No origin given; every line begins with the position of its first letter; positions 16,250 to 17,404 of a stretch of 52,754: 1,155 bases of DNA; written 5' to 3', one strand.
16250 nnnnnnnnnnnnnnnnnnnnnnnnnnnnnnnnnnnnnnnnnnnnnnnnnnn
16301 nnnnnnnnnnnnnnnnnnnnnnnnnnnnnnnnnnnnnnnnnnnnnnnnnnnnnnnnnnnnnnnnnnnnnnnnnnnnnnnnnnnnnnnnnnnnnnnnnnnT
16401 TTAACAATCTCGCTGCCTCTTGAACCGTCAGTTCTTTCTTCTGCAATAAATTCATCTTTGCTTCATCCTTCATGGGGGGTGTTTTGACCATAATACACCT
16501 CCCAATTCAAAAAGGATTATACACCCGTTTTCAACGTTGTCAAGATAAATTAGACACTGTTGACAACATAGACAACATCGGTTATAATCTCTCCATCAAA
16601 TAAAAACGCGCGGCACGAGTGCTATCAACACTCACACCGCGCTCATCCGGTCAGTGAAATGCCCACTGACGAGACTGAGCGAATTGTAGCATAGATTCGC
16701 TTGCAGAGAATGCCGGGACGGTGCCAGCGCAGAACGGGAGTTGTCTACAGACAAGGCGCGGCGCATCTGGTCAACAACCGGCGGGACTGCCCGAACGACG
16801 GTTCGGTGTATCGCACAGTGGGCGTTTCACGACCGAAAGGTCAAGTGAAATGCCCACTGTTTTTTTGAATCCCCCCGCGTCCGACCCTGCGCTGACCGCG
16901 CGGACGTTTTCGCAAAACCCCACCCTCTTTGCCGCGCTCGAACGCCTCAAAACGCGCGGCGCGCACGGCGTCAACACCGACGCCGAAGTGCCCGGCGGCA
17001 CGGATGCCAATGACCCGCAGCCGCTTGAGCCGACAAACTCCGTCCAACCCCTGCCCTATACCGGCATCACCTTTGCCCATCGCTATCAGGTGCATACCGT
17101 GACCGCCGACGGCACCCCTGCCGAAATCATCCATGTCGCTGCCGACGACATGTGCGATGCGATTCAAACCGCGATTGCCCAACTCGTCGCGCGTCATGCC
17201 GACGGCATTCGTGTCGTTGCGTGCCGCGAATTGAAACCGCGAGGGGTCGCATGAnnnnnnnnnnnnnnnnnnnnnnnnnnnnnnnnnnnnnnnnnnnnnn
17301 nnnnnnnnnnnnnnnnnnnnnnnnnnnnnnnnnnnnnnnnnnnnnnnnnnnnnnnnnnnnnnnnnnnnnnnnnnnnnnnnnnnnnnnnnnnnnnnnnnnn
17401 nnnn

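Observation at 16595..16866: Structured leader of ~270 nt with a duplicated 15-mer that allows a terminator/antiterminator choice and sequesters the first gene's start codon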

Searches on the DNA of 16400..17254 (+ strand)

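Call 4: search_rna_families(source=window, start=16400, end=17100, threshold=evalue, max_evalue=10, show_alignments=3)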
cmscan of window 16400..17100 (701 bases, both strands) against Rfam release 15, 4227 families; matches with E-value up to 10: 4.
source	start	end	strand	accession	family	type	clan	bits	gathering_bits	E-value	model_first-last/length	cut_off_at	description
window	16605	16676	-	RF01809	symR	Gene; antitoxin;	-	29.1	61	0.0022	1-77/77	no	SymR antitoxin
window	16462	16574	+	RF01094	RF_site6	Cis-reg; frameshift_element;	-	22.1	90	0.79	1-118/118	no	Polymerase ribosomal frameshift site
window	16623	16690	-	RF03855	MIR5241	Gene; miRNA;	-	17.2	85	1.9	1-75/75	no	MIR5241 microRNA precursor family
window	16513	16629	-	RF00545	snopsi18S-841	Gene; snRNA; snoRNA; HACA-box;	CL00033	15.2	50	6.1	1-145/145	no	Small nucleolar RNA psi18S-841/snoR66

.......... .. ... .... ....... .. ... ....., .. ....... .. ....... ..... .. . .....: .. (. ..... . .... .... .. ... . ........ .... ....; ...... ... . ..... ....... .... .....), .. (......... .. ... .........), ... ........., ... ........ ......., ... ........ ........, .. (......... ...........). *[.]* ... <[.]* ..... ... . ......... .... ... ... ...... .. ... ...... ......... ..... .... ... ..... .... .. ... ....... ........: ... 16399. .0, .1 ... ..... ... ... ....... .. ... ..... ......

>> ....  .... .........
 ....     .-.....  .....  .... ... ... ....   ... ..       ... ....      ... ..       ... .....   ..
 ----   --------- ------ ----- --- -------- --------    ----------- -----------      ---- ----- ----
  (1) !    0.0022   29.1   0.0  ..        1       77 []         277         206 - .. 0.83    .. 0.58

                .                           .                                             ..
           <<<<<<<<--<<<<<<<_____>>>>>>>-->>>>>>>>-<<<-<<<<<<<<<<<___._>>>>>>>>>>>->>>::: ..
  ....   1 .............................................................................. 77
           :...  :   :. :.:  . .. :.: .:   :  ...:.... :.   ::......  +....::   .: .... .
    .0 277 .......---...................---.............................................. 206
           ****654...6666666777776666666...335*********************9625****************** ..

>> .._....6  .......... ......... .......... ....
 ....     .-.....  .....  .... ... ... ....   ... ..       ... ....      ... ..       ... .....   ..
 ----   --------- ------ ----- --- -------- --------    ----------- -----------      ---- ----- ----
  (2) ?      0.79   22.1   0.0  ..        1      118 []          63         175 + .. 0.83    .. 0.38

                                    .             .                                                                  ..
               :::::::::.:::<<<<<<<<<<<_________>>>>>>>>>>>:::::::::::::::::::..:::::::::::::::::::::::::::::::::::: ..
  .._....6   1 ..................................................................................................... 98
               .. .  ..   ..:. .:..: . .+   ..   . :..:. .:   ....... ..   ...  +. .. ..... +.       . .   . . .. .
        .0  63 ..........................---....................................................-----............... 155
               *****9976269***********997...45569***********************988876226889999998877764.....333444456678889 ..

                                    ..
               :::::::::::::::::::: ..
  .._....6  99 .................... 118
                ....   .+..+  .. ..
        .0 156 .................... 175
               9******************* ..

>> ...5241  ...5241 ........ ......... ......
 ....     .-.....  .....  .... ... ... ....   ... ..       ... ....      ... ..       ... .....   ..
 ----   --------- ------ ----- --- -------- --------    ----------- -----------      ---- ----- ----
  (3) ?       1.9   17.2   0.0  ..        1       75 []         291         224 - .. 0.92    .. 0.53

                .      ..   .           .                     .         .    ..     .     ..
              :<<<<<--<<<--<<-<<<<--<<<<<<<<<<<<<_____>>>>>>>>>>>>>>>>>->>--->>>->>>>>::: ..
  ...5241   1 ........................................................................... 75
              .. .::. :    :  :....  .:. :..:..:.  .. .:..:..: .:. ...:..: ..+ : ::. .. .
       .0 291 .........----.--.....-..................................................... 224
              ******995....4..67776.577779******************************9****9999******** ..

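Call 10: search_dna_similar(query=window:16450-16900:+, collection=phages, mode=distant, max_evalue=0.01)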
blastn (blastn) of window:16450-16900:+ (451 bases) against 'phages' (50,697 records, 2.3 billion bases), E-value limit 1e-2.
No match.

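Call 69: search_rna_families(sources=[L015, L017, L018, L024, L025, L030, L057, L059, L062, L065], threshold=evalue, max_evalue=1, show_alignments=4)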
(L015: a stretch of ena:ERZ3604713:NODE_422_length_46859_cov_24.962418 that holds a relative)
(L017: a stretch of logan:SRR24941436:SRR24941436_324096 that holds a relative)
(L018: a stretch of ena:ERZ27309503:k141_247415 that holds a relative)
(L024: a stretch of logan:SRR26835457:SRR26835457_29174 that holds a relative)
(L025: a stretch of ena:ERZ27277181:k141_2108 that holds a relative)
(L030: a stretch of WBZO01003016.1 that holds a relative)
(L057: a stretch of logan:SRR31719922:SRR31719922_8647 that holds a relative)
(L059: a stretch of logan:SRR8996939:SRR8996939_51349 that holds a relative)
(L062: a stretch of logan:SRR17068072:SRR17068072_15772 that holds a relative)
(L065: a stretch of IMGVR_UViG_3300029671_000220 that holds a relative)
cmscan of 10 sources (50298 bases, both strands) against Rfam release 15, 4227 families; matches with E-value up to 1: 15.
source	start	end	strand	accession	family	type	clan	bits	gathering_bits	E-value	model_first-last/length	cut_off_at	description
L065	7557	7644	+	RF01695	C4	Gene; antisense;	CL00128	82.3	45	9.5e-15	1-87/87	no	C4 antisense RNA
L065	7417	7494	+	RF01394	isrK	Gene; sRNA;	-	70.6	50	3.4e-13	1-77/77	no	isrK Hfq binding RNA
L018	1862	1954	+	RF00005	tRNA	Gene; tRNA;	CL00001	53.6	29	7.8e-09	1-71/71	no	tRNA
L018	1770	1852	+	RF00005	tRNA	Gene; tRNA;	CL00001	47.6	29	3.7e-07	1-71/71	no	tRNA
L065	7404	7456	+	RF03163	c4-a1b1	Gene; antisense;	CL00128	45.2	46.7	2.6e-08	1-53/53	no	a1, b1 targets of C4 antisense RNA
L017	1837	1892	-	RF04351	Plastid-psbl-rps4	Cis-reg;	-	34.7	68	0.0012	1-53/53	no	Plastid-psbl-rps4 3UTR RNA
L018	1899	1954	-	RF04351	Plastid-psbl-rps4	Cis-reg;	-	34.7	68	0.0012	1-53/53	no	Plastid-psbl-rps4 3UTR RNA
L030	1302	1373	+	RF01809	symR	Gene; antitoxin;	-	25.9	61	0.88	1-77/77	no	SymR antitoxin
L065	12835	12959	-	RF01385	isrA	Gene; sRNA;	-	25.8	51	0.12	1-129/129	no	isrA Hfq binding RNA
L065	6748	6819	+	RF00027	let-7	Gene; miRNA;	CL00148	25.4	53.5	0.75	1-84/84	no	let-7 microRNA precursor family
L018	1758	1921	+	RF02223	sX4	Gene; sRNA;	-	23.7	70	0.57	1-167/167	no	Proteobacterial sRNA sX4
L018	1583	1717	+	RF00234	glmS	Cis-reg; riboswitch;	-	21.3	37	0.62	1-167/167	no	glmS glucosamine-6-phosphate activated ribozyme aptamer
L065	12862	12956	+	RF01849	alpha_tmRNA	Gene;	CL00001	19.3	50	0.079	1-355/355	no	Alphaproteobacteria transfer-messenger RNA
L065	6768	6880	+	RF02042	HOTTIP_3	Gene; lncRNA;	-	18.7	50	0.16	1-353/353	no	HOXA transcript at the distal tip, conserved region 3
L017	1850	1895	+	RF00023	tmRNA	Gene;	CL00001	17.3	47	0.0048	1-374/374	no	transfer-messenger RNA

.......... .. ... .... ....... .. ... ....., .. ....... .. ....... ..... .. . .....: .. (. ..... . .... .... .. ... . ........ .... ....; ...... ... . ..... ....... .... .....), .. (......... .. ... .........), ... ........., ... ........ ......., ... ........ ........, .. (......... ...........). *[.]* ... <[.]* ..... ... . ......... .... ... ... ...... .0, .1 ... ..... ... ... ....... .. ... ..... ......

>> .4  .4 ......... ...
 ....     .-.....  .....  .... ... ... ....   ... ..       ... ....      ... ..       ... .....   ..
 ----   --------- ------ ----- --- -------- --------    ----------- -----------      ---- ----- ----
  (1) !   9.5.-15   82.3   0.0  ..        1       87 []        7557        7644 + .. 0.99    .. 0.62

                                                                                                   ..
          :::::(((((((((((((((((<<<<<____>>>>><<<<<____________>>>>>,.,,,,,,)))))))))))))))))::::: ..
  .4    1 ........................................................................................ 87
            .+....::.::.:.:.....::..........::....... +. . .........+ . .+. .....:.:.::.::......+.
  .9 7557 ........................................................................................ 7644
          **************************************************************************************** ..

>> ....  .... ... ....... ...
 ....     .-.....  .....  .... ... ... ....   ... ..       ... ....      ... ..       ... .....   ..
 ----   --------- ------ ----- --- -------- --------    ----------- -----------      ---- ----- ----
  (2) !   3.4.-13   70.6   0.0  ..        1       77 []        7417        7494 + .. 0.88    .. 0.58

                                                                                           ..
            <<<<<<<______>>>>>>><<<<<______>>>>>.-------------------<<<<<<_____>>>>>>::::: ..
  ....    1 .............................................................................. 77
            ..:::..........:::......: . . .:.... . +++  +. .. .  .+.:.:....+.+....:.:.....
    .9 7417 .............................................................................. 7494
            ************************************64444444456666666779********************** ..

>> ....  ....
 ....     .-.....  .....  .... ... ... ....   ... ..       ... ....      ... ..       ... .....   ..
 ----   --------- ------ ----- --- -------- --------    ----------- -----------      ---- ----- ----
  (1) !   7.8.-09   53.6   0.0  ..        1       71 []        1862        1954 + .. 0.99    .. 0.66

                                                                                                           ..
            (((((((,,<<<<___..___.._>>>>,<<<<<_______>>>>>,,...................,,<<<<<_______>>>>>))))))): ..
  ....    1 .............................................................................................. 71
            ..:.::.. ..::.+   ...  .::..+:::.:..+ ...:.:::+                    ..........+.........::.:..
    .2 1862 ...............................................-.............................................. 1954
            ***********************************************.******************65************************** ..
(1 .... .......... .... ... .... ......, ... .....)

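Call 87: build_rna_model(alignment_id=A4, structure=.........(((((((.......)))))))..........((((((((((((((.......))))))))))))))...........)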
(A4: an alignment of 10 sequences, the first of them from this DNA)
Model R1 built from alignment A4 (10 sequences, 86 columns); structure: as given.
model positions 79; base pairs 21; branch points 1; effective number of sequences 2.44; information 0.716 bits per position. Calibrated on 0.2 Mb of random sequence (short: E-values are rough).
structure used (alignment columns):
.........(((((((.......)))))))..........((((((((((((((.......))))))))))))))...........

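Call 88: search_with_rna_model(model_id=R1, sources=[window, L001, L015, L017, L018, L024, L025, L029, L030, L057, L058, L059, L062, L065, L066, L067, L068, L031, L032, L033, L034, L035, L036, L037, L038, L039, L040, L041, L042, L043, L044, L045, L046, L047, L048, L049, L050, L051, L052, L053, L054, L055, L056], max_evalue=1)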
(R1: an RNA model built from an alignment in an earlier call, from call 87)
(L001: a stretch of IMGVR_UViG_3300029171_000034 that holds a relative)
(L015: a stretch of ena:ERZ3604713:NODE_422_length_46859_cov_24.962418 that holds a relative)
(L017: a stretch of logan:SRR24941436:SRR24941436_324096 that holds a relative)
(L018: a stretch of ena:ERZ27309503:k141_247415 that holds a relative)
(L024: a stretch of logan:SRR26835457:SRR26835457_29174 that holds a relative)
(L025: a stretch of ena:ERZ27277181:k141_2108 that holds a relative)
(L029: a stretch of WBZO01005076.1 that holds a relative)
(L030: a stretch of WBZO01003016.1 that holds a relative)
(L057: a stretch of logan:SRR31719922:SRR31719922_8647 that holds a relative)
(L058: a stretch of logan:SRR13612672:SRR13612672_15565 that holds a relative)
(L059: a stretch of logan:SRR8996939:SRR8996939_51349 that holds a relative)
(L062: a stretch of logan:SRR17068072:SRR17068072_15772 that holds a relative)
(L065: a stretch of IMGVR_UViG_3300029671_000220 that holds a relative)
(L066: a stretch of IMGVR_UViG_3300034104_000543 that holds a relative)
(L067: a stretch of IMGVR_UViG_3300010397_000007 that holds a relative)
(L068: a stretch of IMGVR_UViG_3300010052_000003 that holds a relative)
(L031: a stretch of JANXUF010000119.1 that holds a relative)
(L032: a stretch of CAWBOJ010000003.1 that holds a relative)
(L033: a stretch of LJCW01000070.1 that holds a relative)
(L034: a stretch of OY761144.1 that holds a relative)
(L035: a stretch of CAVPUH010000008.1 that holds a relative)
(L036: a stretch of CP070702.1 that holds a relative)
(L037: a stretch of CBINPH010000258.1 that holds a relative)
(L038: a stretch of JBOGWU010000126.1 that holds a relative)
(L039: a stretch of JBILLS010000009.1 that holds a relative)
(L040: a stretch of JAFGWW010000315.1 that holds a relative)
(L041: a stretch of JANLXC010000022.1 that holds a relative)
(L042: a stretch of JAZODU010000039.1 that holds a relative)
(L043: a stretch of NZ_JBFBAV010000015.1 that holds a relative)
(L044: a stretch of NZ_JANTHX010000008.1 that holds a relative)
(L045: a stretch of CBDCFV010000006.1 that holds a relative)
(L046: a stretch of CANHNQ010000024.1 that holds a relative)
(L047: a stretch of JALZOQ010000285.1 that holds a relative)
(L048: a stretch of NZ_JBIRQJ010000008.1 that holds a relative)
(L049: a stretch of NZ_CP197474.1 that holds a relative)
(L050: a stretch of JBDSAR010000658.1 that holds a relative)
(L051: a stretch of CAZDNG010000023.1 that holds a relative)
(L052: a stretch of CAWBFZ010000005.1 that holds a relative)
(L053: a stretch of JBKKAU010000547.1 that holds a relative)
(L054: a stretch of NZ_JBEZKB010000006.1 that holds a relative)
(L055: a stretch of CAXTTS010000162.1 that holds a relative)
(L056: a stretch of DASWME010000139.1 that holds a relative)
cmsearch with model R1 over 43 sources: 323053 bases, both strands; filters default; matches with E-value up to 1: 25.
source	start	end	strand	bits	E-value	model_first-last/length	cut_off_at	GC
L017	2708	2786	-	91.6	1e-28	1-79/79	no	0.56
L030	1302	1380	+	89.6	5.3e-28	1-79/79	no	0.52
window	16598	16676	-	86.7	5.1e-27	1-79/79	no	0.53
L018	2727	2807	-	85.8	1.1e-26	1-79/79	no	0.53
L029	1316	1394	+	84.7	2.6e-26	1-79/79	no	0.53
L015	2734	2811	-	82.8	1.3e-25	1-79/79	no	0.55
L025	2183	2264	-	82.7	1.3e-25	1-79/79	no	0.54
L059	1294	1376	+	77.7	7.2e-24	1-79/79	no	0.48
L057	744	824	+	70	3.6e-21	1-79/79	no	0.54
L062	1292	1368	+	69.3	6.3e-21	1-79/79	no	0.57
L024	2116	2196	-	69.3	6.5e-21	1-79/79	no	0.57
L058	1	69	+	50.2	3.1e-14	10-79/79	5'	0.55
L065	12716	12795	-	43.2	8.4e-12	1-79/79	no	0.5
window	14180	14237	+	22.9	0.00011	1-79/79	no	0.53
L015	206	263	+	22.9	0.00011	1-79/79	no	0.53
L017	468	556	+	17.2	0.01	1-79/79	no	0.61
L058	448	504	-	15.5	0.041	1-79/79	no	0.56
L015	2744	2777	+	14.4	0.1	35-69/79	no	0.71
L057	2294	2347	+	13.6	0.2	1-79/79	no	0.69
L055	5135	5155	-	13.1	0.29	7-27/79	no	0.71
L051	5173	5266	+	12.4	0.52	1-79/79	no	0.76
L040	243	306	+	11.9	0.75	1-79/79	no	0.53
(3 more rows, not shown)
